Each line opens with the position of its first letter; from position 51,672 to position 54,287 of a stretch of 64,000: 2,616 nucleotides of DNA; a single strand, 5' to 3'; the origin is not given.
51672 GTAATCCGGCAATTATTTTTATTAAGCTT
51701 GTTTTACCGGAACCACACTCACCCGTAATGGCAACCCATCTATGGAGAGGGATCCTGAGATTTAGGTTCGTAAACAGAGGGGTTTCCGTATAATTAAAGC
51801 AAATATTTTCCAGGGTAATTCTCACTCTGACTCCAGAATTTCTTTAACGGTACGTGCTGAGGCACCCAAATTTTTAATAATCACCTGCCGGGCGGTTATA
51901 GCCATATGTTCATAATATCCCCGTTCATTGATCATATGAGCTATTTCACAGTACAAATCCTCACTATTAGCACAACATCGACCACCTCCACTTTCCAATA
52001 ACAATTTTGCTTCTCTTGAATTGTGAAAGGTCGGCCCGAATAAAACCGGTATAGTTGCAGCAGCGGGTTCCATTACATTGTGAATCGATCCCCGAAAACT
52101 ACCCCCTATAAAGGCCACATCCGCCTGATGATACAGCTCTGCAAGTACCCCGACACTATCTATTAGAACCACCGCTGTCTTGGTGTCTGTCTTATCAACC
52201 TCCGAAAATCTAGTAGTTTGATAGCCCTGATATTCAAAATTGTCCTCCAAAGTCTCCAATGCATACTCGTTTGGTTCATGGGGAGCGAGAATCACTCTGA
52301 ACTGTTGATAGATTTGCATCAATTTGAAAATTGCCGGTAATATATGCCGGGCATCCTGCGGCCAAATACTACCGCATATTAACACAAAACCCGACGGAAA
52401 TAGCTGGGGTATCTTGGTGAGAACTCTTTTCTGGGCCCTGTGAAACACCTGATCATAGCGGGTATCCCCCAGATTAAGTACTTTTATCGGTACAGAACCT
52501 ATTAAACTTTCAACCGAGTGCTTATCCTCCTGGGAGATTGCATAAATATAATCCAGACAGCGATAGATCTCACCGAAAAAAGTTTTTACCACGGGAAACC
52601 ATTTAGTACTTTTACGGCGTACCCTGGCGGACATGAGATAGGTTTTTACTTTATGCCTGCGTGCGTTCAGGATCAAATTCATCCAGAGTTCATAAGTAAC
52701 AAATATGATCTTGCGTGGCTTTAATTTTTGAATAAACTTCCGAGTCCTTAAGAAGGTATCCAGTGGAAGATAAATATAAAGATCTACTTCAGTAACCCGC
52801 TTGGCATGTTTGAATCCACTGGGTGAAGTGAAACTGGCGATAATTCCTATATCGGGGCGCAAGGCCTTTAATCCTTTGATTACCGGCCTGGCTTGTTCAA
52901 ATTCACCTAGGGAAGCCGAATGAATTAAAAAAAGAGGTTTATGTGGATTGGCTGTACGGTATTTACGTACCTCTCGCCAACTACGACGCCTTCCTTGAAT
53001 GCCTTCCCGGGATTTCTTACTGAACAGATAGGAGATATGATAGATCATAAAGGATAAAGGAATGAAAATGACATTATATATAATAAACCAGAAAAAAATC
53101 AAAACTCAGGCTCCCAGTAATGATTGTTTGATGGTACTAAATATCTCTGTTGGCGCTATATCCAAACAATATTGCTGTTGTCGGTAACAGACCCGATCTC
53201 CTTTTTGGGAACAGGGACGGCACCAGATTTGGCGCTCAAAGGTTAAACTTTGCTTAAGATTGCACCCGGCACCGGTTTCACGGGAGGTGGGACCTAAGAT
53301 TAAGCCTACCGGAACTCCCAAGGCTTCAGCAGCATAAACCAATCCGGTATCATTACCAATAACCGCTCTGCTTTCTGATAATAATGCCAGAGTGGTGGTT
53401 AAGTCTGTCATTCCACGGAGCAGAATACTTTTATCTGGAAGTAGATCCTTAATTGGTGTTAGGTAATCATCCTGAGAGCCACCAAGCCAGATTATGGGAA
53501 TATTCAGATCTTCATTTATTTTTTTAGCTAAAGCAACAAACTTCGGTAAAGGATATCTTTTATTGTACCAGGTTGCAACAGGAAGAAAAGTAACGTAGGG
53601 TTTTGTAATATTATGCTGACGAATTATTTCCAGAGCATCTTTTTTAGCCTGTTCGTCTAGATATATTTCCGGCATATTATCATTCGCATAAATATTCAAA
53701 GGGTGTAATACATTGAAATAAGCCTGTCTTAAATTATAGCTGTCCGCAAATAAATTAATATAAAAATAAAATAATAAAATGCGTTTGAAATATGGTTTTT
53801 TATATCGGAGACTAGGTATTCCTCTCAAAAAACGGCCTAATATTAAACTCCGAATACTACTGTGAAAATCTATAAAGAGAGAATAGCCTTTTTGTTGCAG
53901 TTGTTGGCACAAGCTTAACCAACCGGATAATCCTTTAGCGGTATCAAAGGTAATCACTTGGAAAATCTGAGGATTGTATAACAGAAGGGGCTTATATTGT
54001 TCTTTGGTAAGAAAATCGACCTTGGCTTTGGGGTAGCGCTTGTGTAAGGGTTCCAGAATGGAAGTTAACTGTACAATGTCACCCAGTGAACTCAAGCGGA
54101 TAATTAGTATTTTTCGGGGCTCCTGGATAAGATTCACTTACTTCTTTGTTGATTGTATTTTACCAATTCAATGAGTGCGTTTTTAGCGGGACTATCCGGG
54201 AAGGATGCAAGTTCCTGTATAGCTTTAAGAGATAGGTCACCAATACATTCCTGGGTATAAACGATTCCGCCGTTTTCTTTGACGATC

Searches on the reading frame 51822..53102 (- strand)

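Call 58: search_protein_families(library=ncbifam, proteins=[window:51822-53102:-], max_evalue=1e-20)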
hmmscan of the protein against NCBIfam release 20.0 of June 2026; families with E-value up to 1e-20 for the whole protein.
window:51822-53102:- (426 aa): 5 families
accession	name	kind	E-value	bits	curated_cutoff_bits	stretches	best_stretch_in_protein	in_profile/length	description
NF004388.0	PRK05749.1-4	equivalog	1.2e-57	195.4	438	1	7-423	5-418/425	lipid IV(A) 3-deoxy-D-manno-octulosonic acid transferase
NF004389.0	PRK05749.1-5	equivalog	3.5e-52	177.6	363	1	3-392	3-373/402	lipid IV(A) 3-deoxy-D-manno-octulosonic acid transferase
NF004386.0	PRK05749.1-2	equivalog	5.2e-46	157.3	524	1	8-422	5-423/433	lipid IV(A) 3-deoxy-D-manno-octulosonic acid transferase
NF004385.0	PRK05749.1-1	equivalog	4.9e-41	140.7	590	1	8-420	5-414/425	lipid IV(A) 3-deoxy-D-manno-octulosonic acid transferase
NF004387.0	PRK05749.1-3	equivalog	3.2e-28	98.6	617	1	23-421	25-418/440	lipid IV(A) 3-deoxy-D-manno-octulosonic acid transferase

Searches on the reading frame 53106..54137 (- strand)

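Call 58: search_protein_families(library=ncbifam, proteins=[window:53106-54137:-], max_evalue=1e-20)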
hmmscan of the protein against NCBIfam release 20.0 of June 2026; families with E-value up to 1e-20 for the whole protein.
window:53106-54137:- (343 aa): 2 families
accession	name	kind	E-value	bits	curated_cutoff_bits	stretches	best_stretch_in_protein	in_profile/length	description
TIGR02193.1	heptsyl_trn_I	equivalog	1e-28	100.5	185.3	1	9-295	1-295/320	lipopolysaccharide heptosyltransferase I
TIGR02195.1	heptsyl_trn_II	equivalog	1.1e-25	90.5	134.6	1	9-338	1-336/339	lipopolysaccharide heptosyltransferase II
